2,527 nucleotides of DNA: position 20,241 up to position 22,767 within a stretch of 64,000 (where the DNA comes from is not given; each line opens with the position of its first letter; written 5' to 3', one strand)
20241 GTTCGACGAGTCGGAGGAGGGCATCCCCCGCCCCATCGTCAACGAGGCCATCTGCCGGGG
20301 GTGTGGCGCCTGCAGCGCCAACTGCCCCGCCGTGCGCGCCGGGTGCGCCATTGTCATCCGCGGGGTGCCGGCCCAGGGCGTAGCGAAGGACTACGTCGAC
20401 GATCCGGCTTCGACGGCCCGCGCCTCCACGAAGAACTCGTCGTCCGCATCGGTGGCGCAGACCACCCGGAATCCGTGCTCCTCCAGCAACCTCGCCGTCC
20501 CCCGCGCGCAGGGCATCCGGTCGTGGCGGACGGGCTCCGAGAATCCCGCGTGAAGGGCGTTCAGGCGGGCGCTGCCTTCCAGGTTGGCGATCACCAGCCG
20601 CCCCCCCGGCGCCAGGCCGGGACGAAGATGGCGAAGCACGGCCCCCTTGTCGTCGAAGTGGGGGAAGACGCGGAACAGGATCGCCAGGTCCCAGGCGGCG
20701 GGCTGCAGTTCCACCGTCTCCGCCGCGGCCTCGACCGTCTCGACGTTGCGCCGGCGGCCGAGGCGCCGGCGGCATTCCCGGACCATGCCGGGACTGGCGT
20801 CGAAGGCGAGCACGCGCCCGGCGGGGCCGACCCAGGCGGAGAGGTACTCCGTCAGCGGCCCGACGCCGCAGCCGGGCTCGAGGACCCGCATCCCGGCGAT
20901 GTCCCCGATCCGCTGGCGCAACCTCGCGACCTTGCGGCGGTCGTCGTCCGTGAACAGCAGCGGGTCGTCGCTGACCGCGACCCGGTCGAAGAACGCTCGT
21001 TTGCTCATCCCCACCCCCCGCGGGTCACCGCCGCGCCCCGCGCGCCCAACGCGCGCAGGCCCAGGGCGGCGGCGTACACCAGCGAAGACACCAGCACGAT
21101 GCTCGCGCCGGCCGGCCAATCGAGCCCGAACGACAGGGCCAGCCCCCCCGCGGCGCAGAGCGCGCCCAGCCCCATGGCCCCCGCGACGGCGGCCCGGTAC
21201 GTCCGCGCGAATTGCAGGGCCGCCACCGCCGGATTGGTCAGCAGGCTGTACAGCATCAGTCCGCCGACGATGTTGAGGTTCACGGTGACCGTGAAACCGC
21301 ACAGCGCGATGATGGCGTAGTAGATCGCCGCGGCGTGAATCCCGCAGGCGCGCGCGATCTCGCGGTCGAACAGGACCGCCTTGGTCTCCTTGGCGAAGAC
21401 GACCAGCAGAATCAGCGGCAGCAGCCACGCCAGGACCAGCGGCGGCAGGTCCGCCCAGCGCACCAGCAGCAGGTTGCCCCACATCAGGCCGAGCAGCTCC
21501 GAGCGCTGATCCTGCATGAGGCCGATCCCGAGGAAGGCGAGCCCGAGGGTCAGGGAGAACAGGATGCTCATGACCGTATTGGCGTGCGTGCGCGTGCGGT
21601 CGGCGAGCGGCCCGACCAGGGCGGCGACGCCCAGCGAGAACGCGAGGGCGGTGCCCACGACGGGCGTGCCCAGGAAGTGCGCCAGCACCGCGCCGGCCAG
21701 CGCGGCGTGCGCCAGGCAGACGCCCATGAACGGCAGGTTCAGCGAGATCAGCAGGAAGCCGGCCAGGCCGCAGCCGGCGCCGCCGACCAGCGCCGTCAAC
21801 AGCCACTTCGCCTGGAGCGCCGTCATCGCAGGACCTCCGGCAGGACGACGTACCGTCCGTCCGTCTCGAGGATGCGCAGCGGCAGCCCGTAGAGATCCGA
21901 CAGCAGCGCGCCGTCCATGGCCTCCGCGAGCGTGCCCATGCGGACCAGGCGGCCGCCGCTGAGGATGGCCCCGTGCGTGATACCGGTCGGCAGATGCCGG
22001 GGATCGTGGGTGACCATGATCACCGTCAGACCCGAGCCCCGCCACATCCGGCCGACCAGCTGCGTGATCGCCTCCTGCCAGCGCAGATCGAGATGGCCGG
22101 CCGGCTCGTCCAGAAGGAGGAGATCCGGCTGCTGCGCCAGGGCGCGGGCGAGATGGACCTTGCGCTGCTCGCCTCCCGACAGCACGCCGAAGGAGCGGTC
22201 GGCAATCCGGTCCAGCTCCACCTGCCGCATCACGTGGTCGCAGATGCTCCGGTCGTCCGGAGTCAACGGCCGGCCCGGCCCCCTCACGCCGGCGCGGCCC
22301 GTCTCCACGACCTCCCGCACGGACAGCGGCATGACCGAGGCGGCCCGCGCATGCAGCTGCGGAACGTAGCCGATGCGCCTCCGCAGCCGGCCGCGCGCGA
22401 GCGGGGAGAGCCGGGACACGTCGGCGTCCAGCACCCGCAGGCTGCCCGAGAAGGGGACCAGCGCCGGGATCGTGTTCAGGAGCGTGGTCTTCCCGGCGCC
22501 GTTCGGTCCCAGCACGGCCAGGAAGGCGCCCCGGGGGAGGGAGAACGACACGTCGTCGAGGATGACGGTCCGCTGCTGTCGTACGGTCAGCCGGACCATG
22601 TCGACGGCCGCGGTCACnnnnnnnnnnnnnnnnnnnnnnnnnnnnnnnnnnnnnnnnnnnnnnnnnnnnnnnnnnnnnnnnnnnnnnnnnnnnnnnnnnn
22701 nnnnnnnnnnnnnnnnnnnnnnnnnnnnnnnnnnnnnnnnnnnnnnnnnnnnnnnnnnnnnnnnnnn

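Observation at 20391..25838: NikR-linked metal-uptake operon that uses a prepilin-type protein and a surface protein instead of a TonB receptor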

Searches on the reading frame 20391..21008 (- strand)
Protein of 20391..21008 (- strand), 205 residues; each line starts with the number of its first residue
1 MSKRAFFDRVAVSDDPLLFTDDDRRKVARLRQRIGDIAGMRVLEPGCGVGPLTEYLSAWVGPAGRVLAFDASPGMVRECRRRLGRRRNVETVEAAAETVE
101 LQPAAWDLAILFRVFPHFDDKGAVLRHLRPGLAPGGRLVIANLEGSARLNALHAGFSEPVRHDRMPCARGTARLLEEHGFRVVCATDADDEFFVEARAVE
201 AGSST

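Call 4: search_protein_families(library=pfam, proteins=[window:20391-21008:-], max_evalue=0.01)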
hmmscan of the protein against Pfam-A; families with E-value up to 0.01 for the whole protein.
window:20391-21008:- (205 aa): 7 families
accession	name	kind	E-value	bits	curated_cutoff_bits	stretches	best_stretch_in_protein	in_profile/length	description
PF13489.12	Methyltransf_23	-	4.1e-17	62.8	27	1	23-184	5-163/164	Methyltransferase domain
PF13649.12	Methyltransf_25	-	3.7e-16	60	27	1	42-136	1-97/97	Methyltransferase domain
PF08241.18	Methyltransf_11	-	3.8e-15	56.7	21.2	1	43-140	1-95/95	Methyltransferase domain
PF08242.18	Methyltransf_12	-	3e-14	54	30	1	43-138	1-98/98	Methyltransferase domain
PF13847.12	Methyltransf_31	-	7e-11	42.4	27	1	39-148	4-117/145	Methyltransferase domain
PF01209.24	Ubie_methyltran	-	1.4e-08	34.8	20.1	1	30-142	39-153/233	ubiE/COQ5 methyltransferase family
PF01135.25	PCMT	-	2.9e-05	24.4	20.3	1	38-92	73-129/210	Protein-L-isoaspartate(D-aspartate) O-methyltransferase (PCMT)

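Call 5: search_protein_families(library=ncbifam, proteins=[window:20391-21008:-], max_evalue=0.01)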
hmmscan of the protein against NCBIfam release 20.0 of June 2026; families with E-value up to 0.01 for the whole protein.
window:20391-21008:- (205 aa): 33 families (the best 25 are shown)
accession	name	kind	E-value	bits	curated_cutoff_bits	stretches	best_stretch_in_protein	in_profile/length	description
NF043040.1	corrin_prot_MT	hypoth_equivalog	5.9e-13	48.7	180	1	32-142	36-149/216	corrinoid protein-associated methyltransferase CpaM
NF041537.1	ArsM_AhpD_UU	exception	1e-10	40.9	510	1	38-142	76-182/345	arsenite methyltransferase/AhpD domain selenoprotein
NF047649.1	MTase_UXPK_star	exception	3.6e-10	39.3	460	1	39-144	78-185/283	methyltransferase/UXPK-star double selenoprotein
TIGR02072.1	BioC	equivalog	1.1e-09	38.5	184.95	1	29-143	26-135/244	malonyl-ACP O-methyltransferase BioC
NF045667.1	MTase_DVU1556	equivalog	1.3e-09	37.8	155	1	37-189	21-169/213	DVU_1556 family methyltransferase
NF001240.0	PRK00216.1-1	equivalog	3.4e-09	36.1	378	1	38-143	63-171/251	bifunctional demethylmenaquinone methyltransferase/2-methoxy-6-polyprenyl-1,4-benzoquinol methylase UbiE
NF038261.1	rhodoquin_RquA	equivalog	1.9e-08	34.4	175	1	6-153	21-166/218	rhodoquinone biosynthesis methyltransferase RquA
NF010703.0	PRK14103.1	equivalog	3.1e-08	33.4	320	1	17-103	8-88/256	trans-aconitate 2-methyltransferase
NF041536.1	ArsM_DUF2284_UU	exception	7e-08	31.2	575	1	36-142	73-182/459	arsenite methyltransferase/DUF2284 domain selenoprotein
TIGR02021.1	BchM-ChlM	equivalog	3.8e-07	29.7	158.9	1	34-123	48-136/218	magnesium protoporphyrin IX methyltransferase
TIGR01983.1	UbiG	equivalog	7.5e-07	28.7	102.95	1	31-143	42-154/228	bifunctional 2-polyprenyl-6-hydroxyphenol methylase/3-demethylubiquinol 3-O-methyltransferase UbiG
NF041820.1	daptide_MTase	equivalog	6.1e-06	25.9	175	1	20-146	19-148/243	daptide-type RiPP biosynthesis methyltransferase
NF008823.0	PRK11873.1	subfamily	1.6e-05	24.5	263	1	39-143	78-184/272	arsenite methyltransferase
TIGR04364.1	methyltran_FxLD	equivalog_domain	2e-05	23.9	320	1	38-140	82-179/394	methyltransferase, FxLD system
NF041658.1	ornithlipidmtase_OlsG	equivalog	3e-05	23.8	350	1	41-96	43-98/191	ornithine lipid N-methyltransferase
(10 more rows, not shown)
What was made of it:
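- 20391..21008 (-): Cytoplasmic class I SAM-dependent methyltransferase, 205 aa, substrate unknown. The best NCBIfam hits (CpaM 48.7 bits, DVU_1556 family 37.8 bits) fall far below their cutoffs (call 5).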

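Call 49: find_homologous_proteins(query=window:20391-21008:-, max_evalue=0.00001)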
Query window:20391-21008:- (205 aa): 94 proteins with E <= 0.00001 among 1913 candidates.
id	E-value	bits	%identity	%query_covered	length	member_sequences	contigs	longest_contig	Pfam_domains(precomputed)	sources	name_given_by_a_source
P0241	8.5e-128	442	97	100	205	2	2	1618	PF13847.13,PF13489.13,PF13649.13,PF01209.25,PF08241.19,PF08242.19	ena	-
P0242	6.9e-107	373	80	100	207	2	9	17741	PF13847.13,PF13489.13,PF13649.13,PF01209.25,PF08241.19,PF08242.19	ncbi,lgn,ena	-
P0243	2.9e-96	339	75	99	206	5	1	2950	PF13847.13,PF13489.13,PF13649.13,PF01209.25,PF08241.19,PF08242.19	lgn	-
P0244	4.0e-96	338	78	96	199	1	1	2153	PF13847.13,PF13489.13,PF13649.13,PF01209.25,PF08241.19,PF08242.19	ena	-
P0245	5.5e-95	335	76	100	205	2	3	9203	PF13847.13,PF13489.13,PF13649.13,PF01135.26,PF01209.25,PF08241.19,PF08242.19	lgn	-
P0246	1.4e-91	323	73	96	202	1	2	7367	PF13847.13,PF13489.13,PF13649.13,PF01209.25,PF08241.19,PF08242.19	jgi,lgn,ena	-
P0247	2.7e-91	323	72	98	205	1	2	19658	PF13847.13,PF13489.13,PF13649.13,PF01209.25,PF08241.19,PF08242.19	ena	-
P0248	3.3e-90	319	74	96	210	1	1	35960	PF13847.13,PF13489.13,PF13649.13,PF01209.25,PF08241.19,PF08242.19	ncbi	ncbi:MAG: class I SAM-dependent methyltransferase [Kiritimatiellia bacterium]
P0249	1.3e-87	310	72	96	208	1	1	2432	PF13847.13,PF13489.13,PF13649.13,PF01209.25,PF08241.19,PF08242.19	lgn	-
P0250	2.5e-87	310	69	98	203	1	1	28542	PF13847.13,PF13489.13,PF13649.13,PF01209.25,PF08241.19,PF08242.19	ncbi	-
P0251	2.9e-84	300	69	96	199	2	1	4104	PF13847.13,PF13489.13,PF13649.13,PF01209.25,PF08241.19,PF08242.19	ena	-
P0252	2.2e-83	297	67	100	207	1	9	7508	PF13847.13,PF13489.13,PF13649.13,PF01135.26,PF01209.25,PF08241.19,PF08242.19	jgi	jgi:ubiquinone/menaquinone biosynthesis C-methylase UbiE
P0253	2.5e-82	293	68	96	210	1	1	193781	PF13847.13,PF13489.13,PF13649.13,PF01209.25,PF08241.19,PF08242.19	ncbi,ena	-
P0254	2.6e-82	293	69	96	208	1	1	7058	PF13847.13,PF13489.13,PF13649.13,PF01209.25,PF08241.19,PF08242.19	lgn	-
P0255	4.9e-82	292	66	96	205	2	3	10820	PF13847.13,PF13489.13,PF13649.13,PF08704.17,PF01209.25,PF08241.19,PF08242.19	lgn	-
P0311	5.4e-25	106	36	96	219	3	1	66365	PF13847.13,PF13489.13,PF02353.27,PF13649.13,PF01135.26,PF01209.25,PF08241.19,PF08242.19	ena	-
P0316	5.6e-17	80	34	95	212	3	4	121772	PF13847.13,PF13489.13,PF13649.13,PF08704.17,PF01135.26,PF01209.25,PF08241.19,PF08242.19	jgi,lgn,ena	-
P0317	2.6e-16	78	37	81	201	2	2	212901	PF13847.13,PF13489.13,PF13649.13,PF01135.26,PF01209.25,PF08241.19,PF08242.19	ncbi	-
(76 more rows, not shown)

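Call 50: find_encoding_contigs(protein=P0317, flank=6000, max_places=1)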
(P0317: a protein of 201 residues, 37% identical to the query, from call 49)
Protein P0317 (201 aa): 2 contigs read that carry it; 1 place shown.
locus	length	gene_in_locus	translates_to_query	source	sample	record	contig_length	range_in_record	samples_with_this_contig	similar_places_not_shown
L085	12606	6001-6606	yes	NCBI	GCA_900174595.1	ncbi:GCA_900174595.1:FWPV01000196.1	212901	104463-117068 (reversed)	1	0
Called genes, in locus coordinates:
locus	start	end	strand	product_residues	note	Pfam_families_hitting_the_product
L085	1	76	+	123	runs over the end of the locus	PF02021:UPF0102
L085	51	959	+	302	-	PF00590:TP_methylase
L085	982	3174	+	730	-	PF02629:CoA_binding, PF13380:CoA_binding_2, PF13607:Succ_CoA_lig, PF19045:Ligase_CoA_2, PF13549:ATP-grasp_5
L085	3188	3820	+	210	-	PF01648:ACPS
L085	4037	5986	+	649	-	PF07715:Plug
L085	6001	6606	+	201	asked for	PF01135:PCMT, PF13489:Methyltransf_23, PF01209:Ubie_methyltran, PF13847:Methyltransf_31, PF08241:Methyltransf_11, PF08242:Methyltransf_12, PF13649:Methyltransf_25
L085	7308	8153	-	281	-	PF13489:Methyltransf_23, PF08241:Methyltransf_11, PF08242:Methyltransf_12, PF13649:Methyltransf_25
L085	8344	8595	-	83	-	-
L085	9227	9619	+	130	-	PF01695:IstB_IS21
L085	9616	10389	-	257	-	PF01925:TauE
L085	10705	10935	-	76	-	PF04326:SLFN_AlbA_2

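Call 51: find_encoding_contigs(protein=P0311, flank=6000, max_places=1)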
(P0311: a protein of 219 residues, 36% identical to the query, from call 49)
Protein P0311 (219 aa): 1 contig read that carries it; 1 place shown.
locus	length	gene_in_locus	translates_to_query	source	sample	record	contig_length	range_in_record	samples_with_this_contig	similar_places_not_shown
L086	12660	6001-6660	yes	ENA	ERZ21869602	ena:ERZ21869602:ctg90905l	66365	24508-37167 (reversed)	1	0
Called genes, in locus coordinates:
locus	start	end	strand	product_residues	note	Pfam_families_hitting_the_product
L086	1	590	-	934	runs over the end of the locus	PF00133:tRNA-synt_1, PF01921:tRNA-synt_1f (faint), PF09334:tRNA-synt_1g, PF01406:tRNA-synt_1e, PF08264:Anticodon_1, PF06827:zf-FPG_IleRS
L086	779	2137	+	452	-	PF01663:Phosphodiest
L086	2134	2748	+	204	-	PF01583:APS_kinase, PF13238:AAA_18 (faint)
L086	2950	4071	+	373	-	PF01032:FecCD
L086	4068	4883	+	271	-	PF00005:ABC_tran, PF13304:AAA_21 (faint)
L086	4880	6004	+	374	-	PF01497:Peripla_BP_2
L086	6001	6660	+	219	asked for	PF02353:CMAS (weak), PF13489:Methyltransf_23, PF01135:PCMT (weak), PF01209:Ubie_methyltran, PF13847:Methyltransf_31, PF08241:Methyltransf_11, PF08242:Methyltransf_12, PF13649:Methyltransf_25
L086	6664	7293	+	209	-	PF02663:FmdE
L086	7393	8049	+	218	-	PF12654:DUF3786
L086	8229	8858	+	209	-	PF01613:Flavin_Reduct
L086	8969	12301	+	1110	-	PF25873:WHD_MalT, PF03704:BTAD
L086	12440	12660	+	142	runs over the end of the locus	PF13646:HEAT_2, PF13513:HEAT_EZ (faint), PF03130:HEAT_PBS (faint), PF02985:HEAT (faint), PF13646:HEAT_2 (weak)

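Call 52: find_encoding_contigs(protein=P0316, flank=6000, max_places=1)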
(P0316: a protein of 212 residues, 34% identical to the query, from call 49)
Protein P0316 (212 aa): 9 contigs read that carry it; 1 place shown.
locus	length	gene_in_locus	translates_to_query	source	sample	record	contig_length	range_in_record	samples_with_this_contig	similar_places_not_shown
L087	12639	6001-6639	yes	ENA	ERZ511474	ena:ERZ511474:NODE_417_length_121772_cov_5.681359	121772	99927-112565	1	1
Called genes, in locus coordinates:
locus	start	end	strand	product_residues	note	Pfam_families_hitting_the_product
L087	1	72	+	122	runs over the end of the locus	PF02021:UPF0102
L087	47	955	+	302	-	PF00590:TP_methylase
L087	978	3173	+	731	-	PF02629:CoA_binding, PF13380:CoA_binding_2, PF13607:Succ_CoA_lig, PF19045:Ligase_CoA_2, PF13549:ATP-grasp_5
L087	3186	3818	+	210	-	PF01648:ACPS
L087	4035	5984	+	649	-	PF07715:Plug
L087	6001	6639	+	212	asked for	PF01135:PCMT, PF13489:Methyltransf_23, PF01209:Ubie_methyltran, PF08704:GCD14 (weak), PF13847:Methyltransf_31, PF08241:Methyltransf_11, PF08242:Methyltransf_12, PF13649:Methyltransf_25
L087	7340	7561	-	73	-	PF13635:DUF4143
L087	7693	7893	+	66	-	-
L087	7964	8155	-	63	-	-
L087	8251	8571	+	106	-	PF05973:Gp49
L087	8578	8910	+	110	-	PF13744:HTH_37 (weak), PF13560:HTH_31, PF01381:HTH_3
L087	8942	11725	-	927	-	PF04465:DUF499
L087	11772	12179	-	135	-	PF13366:PDDEXK_3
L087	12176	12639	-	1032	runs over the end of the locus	PF06634:DUF1156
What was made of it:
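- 20391..21008 (-): Distant homologs sit next to a TonB receptor, or next to a FecCD/Peripla_BP_2 importer plus FmdE (calls 50-52).
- Another sits inside a FecCD/Peripla_BP_2 chelate-type importer operon with FmdE and DUF3786 (L086) (calls 50-52).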

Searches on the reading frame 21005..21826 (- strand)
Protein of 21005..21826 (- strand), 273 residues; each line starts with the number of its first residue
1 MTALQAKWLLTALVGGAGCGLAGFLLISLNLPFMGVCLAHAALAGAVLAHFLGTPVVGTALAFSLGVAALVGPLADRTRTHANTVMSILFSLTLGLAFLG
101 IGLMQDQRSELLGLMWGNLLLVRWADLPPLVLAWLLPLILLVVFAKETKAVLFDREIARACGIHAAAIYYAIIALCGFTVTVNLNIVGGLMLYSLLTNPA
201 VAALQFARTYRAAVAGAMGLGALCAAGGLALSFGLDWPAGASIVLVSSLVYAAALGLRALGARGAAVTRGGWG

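Call 4: search_protein_families(library=pfam, proteins=[window:21005-21826:-], max_evalue=0.01)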
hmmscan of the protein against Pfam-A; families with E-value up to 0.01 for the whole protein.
window:21005-21826:- (273 aa): 2 families
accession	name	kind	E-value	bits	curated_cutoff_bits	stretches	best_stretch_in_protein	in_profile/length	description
PF00950.22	ABC-3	-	9e-42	143.8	20.1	1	8-255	8-255/258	ABC 3 transport family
PF01032.23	FecCD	-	0.0004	19.9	26.5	1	40-250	81-300/311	FecCD transport family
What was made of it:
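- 21005..21826 (-): ABC-3 family metal importer permease, 273 aa. PF00950 9e-42, 143.8 bits (call 4).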

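Call 5: search_protein_families(library=ncbifam, proteins=[window:21005-21826:-], max_evalue=0.01)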
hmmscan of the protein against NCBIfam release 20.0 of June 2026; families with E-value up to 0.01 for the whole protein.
window:21005-21826:- (273 aa): 4 families
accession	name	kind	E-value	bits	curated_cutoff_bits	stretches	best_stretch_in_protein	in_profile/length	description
NF040871.1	AztB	equivalog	1.1e-26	94.1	280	1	9-246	16-253/254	zinc ABC transporter permease AztB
NF040927.1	ABC_perm_SloB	subfamily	6.9e-24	85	460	1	8-254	15-260/271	metal ABC transporter permease subunit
NF007089.0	PRK09543.1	equivalog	1.6e-20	73.8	284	1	7-255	8-255/261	zinc ABC transporter permease subunit ZnuB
TIGR03770.1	anch_rpt_perm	equivalog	1.1e-18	68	296.8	1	4-254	16-266/270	anchored repeat-type ABC transporter permease subunit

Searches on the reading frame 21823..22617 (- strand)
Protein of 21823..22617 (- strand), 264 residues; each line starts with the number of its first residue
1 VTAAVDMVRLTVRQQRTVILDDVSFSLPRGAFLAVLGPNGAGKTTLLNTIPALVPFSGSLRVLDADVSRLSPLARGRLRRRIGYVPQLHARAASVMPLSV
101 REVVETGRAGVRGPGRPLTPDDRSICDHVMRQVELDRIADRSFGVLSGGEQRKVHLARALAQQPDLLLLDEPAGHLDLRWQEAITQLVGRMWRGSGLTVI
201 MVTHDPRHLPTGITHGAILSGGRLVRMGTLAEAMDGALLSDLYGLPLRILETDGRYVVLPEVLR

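Call 4: search_protein_families(library=pfam, proteins=[window:21823-22617:-], max_evalue=0.01)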
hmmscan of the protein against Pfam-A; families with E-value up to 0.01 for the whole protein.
window:21823-22617:- (264 aa): 7 families
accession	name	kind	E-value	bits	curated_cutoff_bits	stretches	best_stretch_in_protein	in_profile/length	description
PF00005.33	ABC_tran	-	2.1e-28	100.1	25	1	20-173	1-136/137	ABC transporter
PF13304.12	AAA_21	-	2.8e-12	47.8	27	1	129-206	221-300/304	AAA domain, putative AbiEii toxin, Type IV TA system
PF02463.25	SMC_N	-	0.00019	21.4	40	0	31-50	25-44/220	RecF/RecN/SMC N terminal domain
PF13401.12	AAA_22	-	0.0015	19.3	27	0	31-200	6-119/130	AAA domain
PF13191.12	AAA_16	-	0.0029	18.6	32.6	0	28-123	22-113/167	AAA ATPase domain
PF13555.12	AAA_29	-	0.008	16.4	27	0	28-53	20-45/61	P-loop containing region of AAA domain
PF13476.12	AAA_23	-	0.009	17.1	27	0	33-50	22-39/201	AAA domain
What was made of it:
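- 21823..22617 (-): ABC transporter ATPase, 264 aa (GTG start overlapping the upstream stop). ABC_tran 2.1e-28 (call 4).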

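Call 5: search_protein_families(library=ncbifam, proteins=[window:21823-22617:-], max_evalue=0.01)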
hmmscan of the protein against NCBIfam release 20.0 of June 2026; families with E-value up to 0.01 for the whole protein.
window:21823-22617:- (264 aa): 188 families (the best 25 are shown)
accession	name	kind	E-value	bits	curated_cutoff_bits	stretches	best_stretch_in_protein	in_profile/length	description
TIGR03873.1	F420-0_ABC_ATP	hypoth_equivalog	5.1e-50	170.1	372.4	1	7-251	4-242/256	putative F420-0 ABC transporter ATP-binding protein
NF010068.0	PRK13548.1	equivalog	7.4e-45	153.1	261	1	4-253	5-250/261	heme ABC transporter ATP-binding protein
NF008409.0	PRK11231.1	equivalog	4.6e-41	140.8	375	1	7-250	5-242/255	Fe(3+) dicitrate ABC transporter ATP-binding protein FecE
NF040873.1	AztA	equivalog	1.2e-40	139.1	220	1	16-208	4-181/191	zinc ABC transporter ATP-binding protein AztA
NF007082.0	PRK09536.1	equivalog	3.9e-40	138.2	537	1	5-206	4-199/402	corrinoid ABC transporter ATPase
TIGR03771.1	anch_rpt_ABC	equivalog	3.8e-39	134.7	268.8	1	26-238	2-204/223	anchored repeat-type ABC transporter ATP-binding subunit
NF052485.1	sider_ATP_EitC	equivalog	6.3e-36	124.1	485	1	9-249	7-238/251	siderophore ABC transporter ATP-binding protein EitC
NF053840.1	MnTportMntADein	equivalog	3.3e-33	115.2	400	1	7-207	4-194/240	manganese ABC transporter ATP-binding protein MntA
NF007863.0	PRK10575.1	equivalog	5.1e-33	114.5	433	1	10-251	17-253/265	Fe3+-hydroxamate ABC transporter ATP-binding protein FhuC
TIGR02673.1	FtsE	equivalog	1.9e-31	109.4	264.85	1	15-207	13-198/214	cell division ATP-binding protein FtsE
TIGR01188.1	drrA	subfamily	4.9e-31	108.1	312.45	1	17-232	6-210/302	daunorubicin resistance ABC transporter, ATP-binding protein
TIGR02982.1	heterocyst_DevA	subfamily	1.8e-30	106.1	295.8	1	14-209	15-205/220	ABC exporter ATP-binding subunit, DevA family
TIGR03410.1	urea_trans_UrtE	equivalog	2.3e-29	102.5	285.8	1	9-232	5-218/230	urea ABC transporter ATP-binding subunit UrtE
TIGR03265.1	PhnT2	equivalog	2.5e-29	102.6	457.7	1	9-229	9-218/353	putative 2-aminoethylphosphonate ABC transporter ATP-binding protein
TIGR02315.1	ABC_phnC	equivalog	2.9e-29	102.2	266.1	1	15-205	13-205/243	phosphonate ABC transporter ATP-binding protein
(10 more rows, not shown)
